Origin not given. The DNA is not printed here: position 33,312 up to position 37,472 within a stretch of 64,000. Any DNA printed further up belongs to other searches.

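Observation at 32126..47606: About 15.5 kb co-directional gene string linking beta-glucan phosphorolysis to a phosphoketolase (bifid-shunt-like) pathway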

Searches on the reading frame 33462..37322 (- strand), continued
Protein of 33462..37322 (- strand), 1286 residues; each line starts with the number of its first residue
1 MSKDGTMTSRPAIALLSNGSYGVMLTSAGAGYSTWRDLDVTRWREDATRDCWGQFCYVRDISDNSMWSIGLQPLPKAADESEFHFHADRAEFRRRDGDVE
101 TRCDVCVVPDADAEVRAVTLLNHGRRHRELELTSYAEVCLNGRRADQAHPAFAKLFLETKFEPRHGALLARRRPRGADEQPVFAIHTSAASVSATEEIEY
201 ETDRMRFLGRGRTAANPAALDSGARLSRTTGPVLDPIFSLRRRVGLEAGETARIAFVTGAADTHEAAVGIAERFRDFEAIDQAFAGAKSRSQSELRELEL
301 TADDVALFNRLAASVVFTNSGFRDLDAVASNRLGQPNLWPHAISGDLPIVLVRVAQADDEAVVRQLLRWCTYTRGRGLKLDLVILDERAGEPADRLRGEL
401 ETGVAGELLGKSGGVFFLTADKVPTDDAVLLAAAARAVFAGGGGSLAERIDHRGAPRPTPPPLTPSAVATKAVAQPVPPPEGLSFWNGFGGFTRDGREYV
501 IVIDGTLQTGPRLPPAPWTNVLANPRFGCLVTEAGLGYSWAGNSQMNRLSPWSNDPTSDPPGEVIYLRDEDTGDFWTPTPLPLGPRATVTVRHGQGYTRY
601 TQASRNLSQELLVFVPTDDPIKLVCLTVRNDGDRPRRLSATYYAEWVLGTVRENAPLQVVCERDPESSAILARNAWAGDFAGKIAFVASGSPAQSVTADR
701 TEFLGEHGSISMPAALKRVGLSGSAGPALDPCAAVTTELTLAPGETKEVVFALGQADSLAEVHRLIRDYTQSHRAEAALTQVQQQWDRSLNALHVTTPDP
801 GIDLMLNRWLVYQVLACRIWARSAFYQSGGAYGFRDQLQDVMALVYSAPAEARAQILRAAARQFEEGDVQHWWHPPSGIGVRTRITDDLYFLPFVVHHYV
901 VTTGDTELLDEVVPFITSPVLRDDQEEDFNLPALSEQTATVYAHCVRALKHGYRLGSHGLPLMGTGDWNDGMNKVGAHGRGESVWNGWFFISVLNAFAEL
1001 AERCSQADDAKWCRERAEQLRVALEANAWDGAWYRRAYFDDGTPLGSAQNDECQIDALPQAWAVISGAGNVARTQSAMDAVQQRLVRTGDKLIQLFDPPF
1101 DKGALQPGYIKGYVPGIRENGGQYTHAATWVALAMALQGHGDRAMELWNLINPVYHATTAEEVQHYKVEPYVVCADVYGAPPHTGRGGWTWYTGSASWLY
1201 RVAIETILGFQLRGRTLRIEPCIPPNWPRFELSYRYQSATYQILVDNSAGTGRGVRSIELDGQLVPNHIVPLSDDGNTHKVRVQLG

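Call 53: search_protein_families(library=pfam, proteins=[L160:3509-5308:-, L089:3222-4553:-, L165:4831-5532:+, L158:4027-5118:+, L121:1915-3924:-, L130:218-2737:-, L102:3579-4673:+, L127:1383-3020:-, L150:2256-4817:-], max_evalue=0.00001)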
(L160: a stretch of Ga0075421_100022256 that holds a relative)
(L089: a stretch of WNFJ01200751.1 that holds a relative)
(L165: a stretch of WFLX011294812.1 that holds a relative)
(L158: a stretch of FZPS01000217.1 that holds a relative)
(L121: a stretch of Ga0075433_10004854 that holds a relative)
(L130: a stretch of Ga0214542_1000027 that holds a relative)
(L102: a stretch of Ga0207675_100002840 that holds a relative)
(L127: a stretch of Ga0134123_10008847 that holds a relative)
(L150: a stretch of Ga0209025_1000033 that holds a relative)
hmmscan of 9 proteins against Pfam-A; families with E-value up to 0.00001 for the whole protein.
L160:3509-5308:- (600 aa): 3 families
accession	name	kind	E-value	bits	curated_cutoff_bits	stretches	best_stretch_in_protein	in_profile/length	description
PF06472.20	ABC_membrane_2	-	1.6e-39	136.4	24.4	1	66-317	12-266/269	ABC transporter transmembrane region 2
PF05992.17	SbmA_BacA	-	4.5e-13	49.8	24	1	100-368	48-312/315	SbmA/BacA-like family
PF00664.28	ABC_membrane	-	1.8e-10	41.4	28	1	71-342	2-273/274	ABC transporter transmembrane region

L089:3222-4553:- (444 aa): 1 family
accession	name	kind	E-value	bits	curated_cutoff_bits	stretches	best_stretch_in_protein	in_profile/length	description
PF00871.23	Acetate_kinase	-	9e-136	453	22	1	25-408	1-391/392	Acetokinase family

L165:4831-5532:+ (234 aa): 2 families
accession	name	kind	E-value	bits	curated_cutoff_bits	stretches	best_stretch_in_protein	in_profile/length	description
PF00571.33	CBS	-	5.4e-36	123.1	24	2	14-67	1-54/57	CBS domain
PF04972.22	BON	-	6e-11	42.9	27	1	165-226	2-63/69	BON domain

L158:4027-5118:+ (364 aa): 4 families
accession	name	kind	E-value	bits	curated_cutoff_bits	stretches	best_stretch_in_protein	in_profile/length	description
PF00107.32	ADH_zinc_N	-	3.5e-23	82.4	31.8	1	192-320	1-122/129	Zinc-binding dehydrogenase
PF08240.17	ADH_N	-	1.3e-21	77.2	23.5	1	29-145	2-97/104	Alcohol dehydrogenase GroES-like domain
PF16912.11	Glu_dehyd_C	-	7.8e-16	58.6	34.9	1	183-363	32-211/211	Glucose dehydrogenase C-terminus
PF13602.12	ADH_zinc_N_2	-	2.5e-06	28.9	27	1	238-355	8-127/134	Zinc-binding dehydrogenase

L121:1915-3924:- (670 aa): 3 families
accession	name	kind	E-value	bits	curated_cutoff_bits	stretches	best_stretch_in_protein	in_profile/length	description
PF00916.26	Sulfate_transp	-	4.4e-85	286.2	23.2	1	96-462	1-379/380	Sulfate permease family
PF01740.26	STAS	-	1.3e-13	51.1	22.6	1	521-610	7-96/106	STAS domain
PF13466.11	STAS_2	-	2.2e-06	28.2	29.2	1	545-607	16-79/80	STAS domain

L130:218-2737:- (840 aa): 1 family
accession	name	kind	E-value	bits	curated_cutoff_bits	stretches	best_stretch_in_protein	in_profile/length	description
PF00343.26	Phosphorylase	-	2.9e-293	975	27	1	131-833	7-712/713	Carbohydrate phosphorylase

L102:3579-4673:+ (365 aa): 2 families
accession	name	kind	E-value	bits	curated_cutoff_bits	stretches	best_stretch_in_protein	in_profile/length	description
PF02800.25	Gp_dh_C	-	8.7e-39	133.1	24.4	1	180-334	1-158/158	Glyceraldehyde 3-phosphate dehydrogenase, C-terminal domain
PF00044.30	Gp_dh_N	-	5.3e-24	84.9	31.7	1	24-122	1-100/101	Glyceraldehyde 3-phosphate dehydrogenase, NAD binding domain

L127:1383-3020:- (546 aa): 1 family
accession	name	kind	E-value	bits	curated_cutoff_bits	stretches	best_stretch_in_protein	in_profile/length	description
PF00232.24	Glyco_hydro_1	-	1.9e-142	475.4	22.6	1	90-543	4-451/453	Glycosyl hydrolase family 1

L150:2256-4817:- (854 aa): 2 families
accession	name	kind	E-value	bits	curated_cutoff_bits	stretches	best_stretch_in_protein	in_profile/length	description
PF06751.17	EutB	-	5.1e-143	477.5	25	1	143-573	6-433/435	Ethanolamine ammonia lyase large subunit (EutB)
PF05985.16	EutC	-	3.6e-30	105.5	25.8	1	624-849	22-231/235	Ethanolamine ammonia-lyase light chain (EutC)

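Call 67: search_protein_families(library=ncbifam, proteins=[L166:22447-23427:+, L083:858-1889:+, L160:3509-5308:-, L165:4831-5532:+], max_evalue=0.00001)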
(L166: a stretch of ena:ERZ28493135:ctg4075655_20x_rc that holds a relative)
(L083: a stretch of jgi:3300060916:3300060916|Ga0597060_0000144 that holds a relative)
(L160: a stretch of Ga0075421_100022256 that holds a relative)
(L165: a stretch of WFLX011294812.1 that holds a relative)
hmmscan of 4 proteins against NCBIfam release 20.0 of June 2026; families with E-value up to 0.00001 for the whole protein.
L166:22447-23427:+ (326 aa): 9 families
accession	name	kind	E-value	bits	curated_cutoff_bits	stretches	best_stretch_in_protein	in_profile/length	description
TIGR01771.1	L-LDH-NAD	equivalog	4.9e-98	328.2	303.55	1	5-305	1-298/299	L-lactate dehydrogenase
NF000824.0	PRK00066.1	subfamily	1.6e-92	310.2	339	1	2-311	8-314/316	L-lactate dehydrogenase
NF004863.0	PRK06223.1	subfamily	9.1e-66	222.1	283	1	1-312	4-308/313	malate dehydrogenase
TIGR01763.1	MalateDH_bact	equivalog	2.5e-49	168.1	351.85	1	1-310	2-304/305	malate dehydrogenase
NF041314.1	Malate_DH_Halo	equivalog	5.1e-43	147.4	550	1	2-310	3-302/304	malate dehydrogenase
TIGR01772.1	MDH_euk_gproteo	equivalog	2.5e-20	73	273.05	1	2-302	1-298/313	malate dehydrogenase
TIGR01759.1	MalateDH-SF1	subfamily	5.7e-09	35.4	345.65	1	50-274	62-289/327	malate dehydrogenase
NF003916.0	PRK05442.1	equivalog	7.1e-09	35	271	1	48-260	62-271/328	malate dehydrogenase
TIGR01756.1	LDH_protist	equivalog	3.9e-08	32.8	486.25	1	63-231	56-221/313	lactate dehydrogenase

L083:858-1889:+ (343 aa): 2 families
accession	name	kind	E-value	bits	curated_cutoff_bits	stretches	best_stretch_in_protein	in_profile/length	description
NF033379.1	FrucBisAld_I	equivalog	1.2e-150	500.9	250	1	6-328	2-323/324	class I fructose-bisphosphate aldolase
NF003784.0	PRK05377.1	equivalog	7.2e-11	42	392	1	61-211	67-211/297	fructose bisphosphate aldolase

L160:3509-5308:- (600 aa): 4 families
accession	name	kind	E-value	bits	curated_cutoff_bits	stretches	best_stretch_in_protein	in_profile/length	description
TIGR00954.1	3a01203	subfamily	2.8e-39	135.1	918.9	2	400-590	462-658/660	peroxysomal long chain fatty acyl transporter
NF009036.0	PRK12369.1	equivalog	4.9e-17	62.3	385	1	116-367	71-319/326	putative transporter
NF008306.0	PRK11098.1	equivalog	8.9e-08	31.8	492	1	165-373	187-400/413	peptide antibiotic transporter SbmA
TIGR01846.1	type_I_sec_HlyB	subfamily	7.6e-06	24.5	725.55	1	125-424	200-490/694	type I secretion system permease/ATPase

L165:4831-5532:+ (234 aa): 25 families
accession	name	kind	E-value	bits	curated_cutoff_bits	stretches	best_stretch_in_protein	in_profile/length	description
NF011447.0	PRK14869.2-3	equivalog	9.8e-19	67.3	522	2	8-67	64-123/540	putative manganese-dependent inorganic diphosphatase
NF041552.1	TF_PrdR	equivalog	2.7e-15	55.7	795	1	11-202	5-162/577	sigma-54 dependent transcriptional regulator PrdR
NF011442.0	PRK14869.1-4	equivalog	1.7e-14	53.2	400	2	90-157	62-130/543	putative manganese-dependent inorganic diphosphatase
NF011443.0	PRK14869.1-5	equivalog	8.4e-13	47.6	335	1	10-67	67-124/546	putative manganese-dependent inorganic diphosphatase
NF053603.1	HhpR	exception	2.1e-12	46.8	520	1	14-66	224-276/282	CBS domain-containing high hydrostatic pressure regulator HhpR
TIGR01302.1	IMP_dehydrog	equivalog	5.9e-12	45.2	481.5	0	9-69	140-201/450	IMP dehydrogenase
NF011440.0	PRK14869.1-2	equivalog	1e-11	44.2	746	1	10-67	65-122/541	putative manganese-dependent inorganic diphosphatase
NF011449.0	PRK14869.2-5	equivalog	2e-11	43.6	411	1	10-151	65-203/451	putative manganese-dependent inorganic diphosphatase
TIGR01137.1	cysta_beta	equivalog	5.2e-11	41.9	510.25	0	98-169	338-410/457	cystathionine beta-synthase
NF011441.0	PRK14869.1-3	equivalog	6.4e-11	41.5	753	1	6-66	62-122/548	putative manganese-dependent inorganic diphosphatase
TIGR01186.1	proV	subfamily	5.3e-10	38.9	326.6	1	14-154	244-358/363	betaine/proline/choline family ABC transporter ATP-binding protein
TIGR00400.1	mgtE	equivalog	1.5e-09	37.1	232.75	0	11-65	194-248/450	magnesium transporter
NF038279.1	TF_CBS_SpxR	exception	2.6e-09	36.3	600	0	11-65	248-302/427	CBS-HotDog domain-containing transcription factor SpxR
NF008141.0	PRK10892.1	equivalog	3.3e-09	36.4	505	0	12-66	271-324/328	arabinose-5-phosphate isomerase KdsD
TIGR00393.1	kpsF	subfamily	3.8e-09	36.5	203.7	0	9-59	217-267/268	KpsF/GutQ family sugar-phosphate isomerase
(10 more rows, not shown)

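Call 70: search_protein_families(library=pfam, proteins=[L163:4742-13846:+, L158:5174-13846:+, L106:6829-12657:+], max_evalue=0.00001)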
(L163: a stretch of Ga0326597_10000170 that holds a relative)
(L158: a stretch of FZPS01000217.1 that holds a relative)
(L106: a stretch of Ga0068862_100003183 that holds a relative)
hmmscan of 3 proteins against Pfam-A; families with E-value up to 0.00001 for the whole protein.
L163:4742-13846:+ (3035 aa): 4 families
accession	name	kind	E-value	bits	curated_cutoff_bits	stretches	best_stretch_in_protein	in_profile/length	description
PF06165.18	GH94_b-supersand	-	5.4e-168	557.2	23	2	2263-2502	1-251/251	Glycosyl hydrolase 94, supersandwich domain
PF17167.11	Glyco_hydro_94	-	1.2e-121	406.8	27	1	2534-2957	2-420/420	Glycosyl hydrolase 94 superfamily, catalytic domain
PF10091.15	Glycoamylase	-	1.4e-13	51.3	27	1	1493-1687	2-204/221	Putative glucoamylase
PF13632.12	Glyco_trans_2_3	-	6.6e-06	26.5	27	1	737-965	1-195/198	Glycosyl transferase family group 2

L158:5174-13846:+ (2891 aa): 3 families
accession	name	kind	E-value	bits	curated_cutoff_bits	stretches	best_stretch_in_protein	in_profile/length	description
PF06165.18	GH94_b-supersand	-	5.1e-170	563.9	23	2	2118-2357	1-251/251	Glycosyl hydrolase 94, supersandwich domain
PF17167.11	Glyco_hydro_94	-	7.5e-126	420.7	27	1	2388-2811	1-420/420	Glycosyl hydrolase 94 superfamily, catalytic domain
PF10091.15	Glycoamylase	-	5.1e-24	85.5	27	1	1346-1559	2-221/221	Putative glucoamylase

L106:6829-12657:+ (1943 aa): 2 families
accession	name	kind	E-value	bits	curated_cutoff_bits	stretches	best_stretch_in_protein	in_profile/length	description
PF06165.18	GH94_b-supersand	-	2.6e-152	505.8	23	2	1172-1411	1-251/251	Glycosyl hydrolase 94, supersandwich domain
PF17167.11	Glyco_hydro_94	-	8.2e-126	420.5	27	1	1442-1866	1-420/420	Glycosyl hydrolase 94 superfamily, catalytic domain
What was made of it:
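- On Cyclic beta-1,2-glucan synthase (Cgs) itself: True Cgs relatives (L163 and L158, 2891-3035 aa) show PF10091-like plus GH94 domains, with a weak GT2 match in L163 only (call 70).
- Relatives at 48-50% identity are full-length Cgs proteins (call 70).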
